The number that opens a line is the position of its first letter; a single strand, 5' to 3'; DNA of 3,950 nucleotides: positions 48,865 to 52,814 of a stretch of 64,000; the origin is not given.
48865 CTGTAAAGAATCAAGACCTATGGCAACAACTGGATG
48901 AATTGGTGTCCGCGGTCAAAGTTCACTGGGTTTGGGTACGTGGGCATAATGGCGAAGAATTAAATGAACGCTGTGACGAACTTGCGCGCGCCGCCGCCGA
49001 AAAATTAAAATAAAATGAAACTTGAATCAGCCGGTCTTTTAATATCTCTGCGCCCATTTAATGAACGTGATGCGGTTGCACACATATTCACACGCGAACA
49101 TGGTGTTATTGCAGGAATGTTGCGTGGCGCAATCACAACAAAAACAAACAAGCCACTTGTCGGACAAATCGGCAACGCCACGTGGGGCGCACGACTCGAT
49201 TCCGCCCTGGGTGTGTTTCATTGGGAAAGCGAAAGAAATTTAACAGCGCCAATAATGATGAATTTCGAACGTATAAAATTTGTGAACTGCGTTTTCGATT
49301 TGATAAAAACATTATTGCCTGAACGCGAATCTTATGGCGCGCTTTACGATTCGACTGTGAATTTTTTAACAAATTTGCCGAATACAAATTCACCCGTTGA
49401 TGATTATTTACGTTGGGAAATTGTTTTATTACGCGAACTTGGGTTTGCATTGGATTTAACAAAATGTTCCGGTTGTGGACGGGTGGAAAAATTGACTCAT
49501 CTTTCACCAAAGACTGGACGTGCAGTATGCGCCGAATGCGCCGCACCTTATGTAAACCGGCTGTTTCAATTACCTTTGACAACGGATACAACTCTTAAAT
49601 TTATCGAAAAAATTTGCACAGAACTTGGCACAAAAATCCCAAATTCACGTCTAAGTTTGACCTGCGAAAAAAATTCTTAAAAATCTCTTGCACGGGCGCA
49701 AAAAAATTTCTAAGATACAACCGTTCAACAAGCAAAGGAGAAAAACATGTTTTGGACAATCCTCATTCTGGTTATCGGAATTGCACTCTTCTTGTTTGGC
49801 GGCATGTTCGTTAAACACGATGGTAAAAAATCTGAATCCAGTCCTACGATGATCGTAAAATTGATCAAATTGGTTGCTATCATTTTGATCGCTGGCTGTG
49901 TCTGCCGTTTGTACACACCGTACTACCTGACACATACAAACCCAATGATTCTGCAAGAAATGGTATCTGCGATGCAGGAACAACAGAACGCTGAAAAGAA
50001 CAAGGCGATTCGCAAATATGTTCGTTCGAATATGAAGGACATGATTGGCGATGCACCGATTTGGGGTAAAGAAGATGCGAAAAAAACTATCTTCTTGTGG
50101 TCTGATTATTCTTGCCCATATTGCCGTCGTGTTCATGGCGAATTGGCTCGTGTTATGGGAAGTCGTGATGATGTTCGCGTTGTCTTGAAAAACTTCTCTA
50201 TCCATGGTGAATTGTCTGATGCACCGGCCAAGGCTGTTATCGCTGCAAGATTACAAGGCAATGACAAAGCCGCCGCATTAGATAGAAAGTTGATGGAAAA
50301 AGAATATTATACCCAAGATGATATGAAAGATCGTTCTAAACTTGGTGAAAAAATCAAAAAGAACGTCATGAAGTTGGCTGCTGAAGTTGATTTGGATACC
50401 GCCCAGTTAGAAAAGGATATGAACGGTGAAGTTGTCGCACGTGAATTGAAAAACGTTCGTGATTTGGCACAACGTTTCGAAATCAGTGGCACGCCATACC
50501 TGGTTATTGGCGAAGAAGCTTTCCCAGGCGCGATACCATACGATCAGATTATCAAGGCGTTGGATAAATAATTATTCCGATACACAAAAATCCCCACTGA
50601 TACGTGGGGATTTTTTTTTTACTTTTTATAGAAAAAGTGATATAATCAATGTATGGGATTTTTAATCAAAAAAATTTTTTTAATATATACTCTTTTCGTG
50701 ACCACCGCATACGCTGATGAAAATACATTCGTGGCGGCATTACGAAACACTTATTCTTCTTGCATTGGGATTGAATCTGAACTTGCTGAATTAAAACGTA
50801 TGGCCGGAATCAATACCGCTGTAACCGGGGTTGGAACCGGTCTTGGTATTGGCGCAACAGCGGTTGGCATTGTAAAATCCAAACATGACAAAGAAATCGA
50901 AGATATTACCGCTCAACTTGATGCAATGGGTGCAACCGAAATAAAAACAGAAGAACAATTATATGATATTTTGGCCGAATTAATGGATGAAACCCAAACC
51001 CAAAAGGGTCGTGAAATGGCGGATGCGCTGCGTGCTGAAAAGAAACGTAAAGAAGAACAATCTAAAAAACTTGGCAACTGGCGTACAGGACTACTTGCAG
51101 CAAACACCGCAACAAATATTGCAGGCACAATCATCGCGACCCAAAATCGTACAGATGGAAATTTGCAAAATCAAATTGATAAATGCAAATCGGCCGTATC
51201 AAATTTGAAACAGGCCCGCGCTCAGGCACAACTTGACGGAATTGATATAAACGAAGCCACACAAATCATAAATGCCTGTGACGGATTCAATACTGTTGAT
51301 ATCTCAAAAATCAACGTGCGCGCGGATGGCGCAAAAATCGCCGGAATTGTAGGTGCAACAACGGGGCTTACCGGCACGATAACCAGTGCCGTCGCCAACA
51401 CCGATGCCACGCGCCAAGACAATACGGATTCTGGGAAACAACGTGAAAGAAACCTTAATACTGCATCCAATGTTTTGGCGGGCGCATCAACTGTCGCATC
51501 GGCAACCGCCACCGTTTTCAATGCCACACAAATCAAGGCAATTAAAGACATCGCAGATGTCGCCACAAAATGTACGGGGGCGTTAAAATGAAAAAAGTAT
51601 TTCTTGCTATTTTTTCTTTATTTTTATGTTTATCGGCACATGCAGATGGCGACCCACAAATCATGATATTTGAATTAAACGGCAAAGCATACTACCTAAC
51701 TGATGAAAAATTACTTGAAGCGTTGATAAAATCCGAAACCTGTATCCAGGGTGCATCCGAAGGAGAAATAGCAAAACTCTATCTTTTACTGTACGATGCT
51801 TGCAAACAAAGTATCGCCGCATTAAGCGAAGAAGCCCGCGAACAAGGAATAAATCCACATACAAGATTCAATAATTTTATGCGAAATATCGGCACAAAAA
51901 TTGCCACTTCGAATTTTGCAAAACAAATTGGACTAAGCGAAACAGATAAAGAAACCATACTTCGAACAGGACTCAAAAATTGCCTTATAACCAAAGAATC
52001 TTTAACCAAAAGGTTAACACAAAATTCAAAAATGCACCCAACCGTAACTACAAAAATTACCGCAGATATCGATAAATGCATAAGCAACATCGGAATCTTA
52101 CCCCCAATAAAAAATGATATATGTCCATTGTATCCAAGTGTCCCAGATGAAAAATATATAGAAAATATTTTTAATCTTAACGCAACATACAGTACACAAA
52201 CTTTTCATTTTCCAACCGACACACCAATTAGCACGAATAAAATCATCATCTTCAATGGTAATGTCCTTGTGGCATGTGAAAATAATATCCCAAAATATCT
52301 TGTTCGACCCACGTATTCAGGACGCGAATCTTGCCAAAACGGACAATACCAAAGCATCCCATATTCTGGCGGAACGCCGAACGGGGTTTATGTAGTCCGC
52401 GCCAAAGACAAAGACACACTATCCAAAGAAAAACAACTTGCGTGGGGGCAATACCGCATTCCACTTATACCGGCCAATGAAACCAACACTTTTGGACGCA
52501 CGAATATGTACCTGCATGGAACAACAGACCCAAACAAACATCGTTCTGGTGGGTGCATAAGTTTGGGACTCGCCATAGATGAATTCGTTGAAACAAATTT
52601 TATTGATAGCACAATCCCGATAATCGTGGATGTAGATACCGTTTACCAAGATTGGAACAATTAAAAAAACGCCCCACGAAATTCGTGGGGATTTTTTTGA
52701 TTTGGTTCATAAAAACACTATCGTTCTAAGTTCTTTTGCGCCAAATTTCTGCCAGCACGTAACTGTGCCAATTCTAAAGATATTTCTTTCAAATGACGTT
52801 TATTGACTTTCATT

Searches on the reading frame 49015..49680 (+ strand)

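Call 34: search_protein_families(library=pfam, proteins=[window:49015-49680:+], max_evalue=0.001)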
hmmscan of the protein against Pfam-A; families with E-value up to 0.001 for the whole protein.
window:49015-49680:+ (221 aa): 2 families
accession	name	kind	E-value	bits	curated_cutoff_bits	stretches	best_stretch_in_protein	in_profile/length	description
PF02565.21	RecO_C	-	3.9e-17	62.9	22.1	1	86-181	6-101/157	Recombination protein O C terminal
PF11967.14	RecO_N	-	2.8e-07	30.9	27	1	1-44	1-45/80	Recombination protein O N terminal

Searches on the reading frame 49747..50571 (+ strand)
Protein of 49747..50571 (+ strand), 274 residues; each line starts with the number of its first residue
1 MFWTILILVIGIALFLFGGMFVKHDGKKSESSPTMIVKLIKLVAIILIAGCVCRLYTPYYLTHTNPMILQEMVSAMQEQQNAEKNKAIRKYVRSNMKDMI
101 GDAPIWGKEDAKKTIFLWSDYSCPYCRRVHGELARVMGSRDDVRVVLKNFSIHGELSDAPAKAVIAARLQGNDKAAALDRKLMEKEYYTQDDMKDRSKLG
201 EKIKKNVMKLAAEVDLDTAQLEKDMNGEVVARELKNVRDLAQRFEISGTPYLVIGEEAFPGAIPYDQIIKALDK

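Call 34: search_protein_families(library=pfam, proteins=[window:49747-50571:+], max_evalue=0.001)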
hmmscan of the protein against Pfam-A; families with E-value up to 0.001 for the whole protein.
window:49747-50571:+ (274 aa): 4 families
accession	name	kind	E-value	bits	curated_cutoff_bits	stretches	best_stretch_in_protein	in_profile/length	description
PF13462.12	Thioredoxin_4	-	3.8e-17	63.4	23.2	1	104-274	6-165/165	Thioredoxin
PF01323.26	DSBA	-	4e-17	63.1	25.6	1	114-272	1-190/191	DSBA-like thioredoxin domain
PF13098.12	Thioredoxin_2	-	1.9e-10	41.4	27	1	108-272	2-104/104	Thioredoxin-like domain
PF13743.12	Thioredoxin_5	-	5.9e-06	26.6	27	1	157-256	74-165/186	Thioredoxin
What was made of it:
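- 49747..50571 (+): DsbA-like thiol:disulfide oxidoreductase with a strongly hydrophobic N-terminal stretch (context: likely oxidant for the family). Pfam DSBA 4e-17 and Thioredoxin_4 3.8e-17 (call 34).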

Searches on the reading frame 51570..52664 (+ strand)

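Call 34: search_protein_families(library=pfam, proteins=[window:51570-52664:+], max_evalue=0.001)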
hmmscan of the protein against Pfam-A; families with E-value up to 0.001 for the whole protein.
window:51570-52664:+ (364 aa): 2 families
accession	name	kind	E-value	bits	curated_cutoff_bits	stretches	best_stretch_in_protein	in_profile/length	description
PF10908.13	Tlde1_dom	-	1.2e-07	32.6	30.1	1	248-333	5-97/120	Tlde1 domain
PF03734.19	YkuD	-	0.00011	23.2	23.4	1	251-332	31-126/146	L,D-transpeptidase catalytic domain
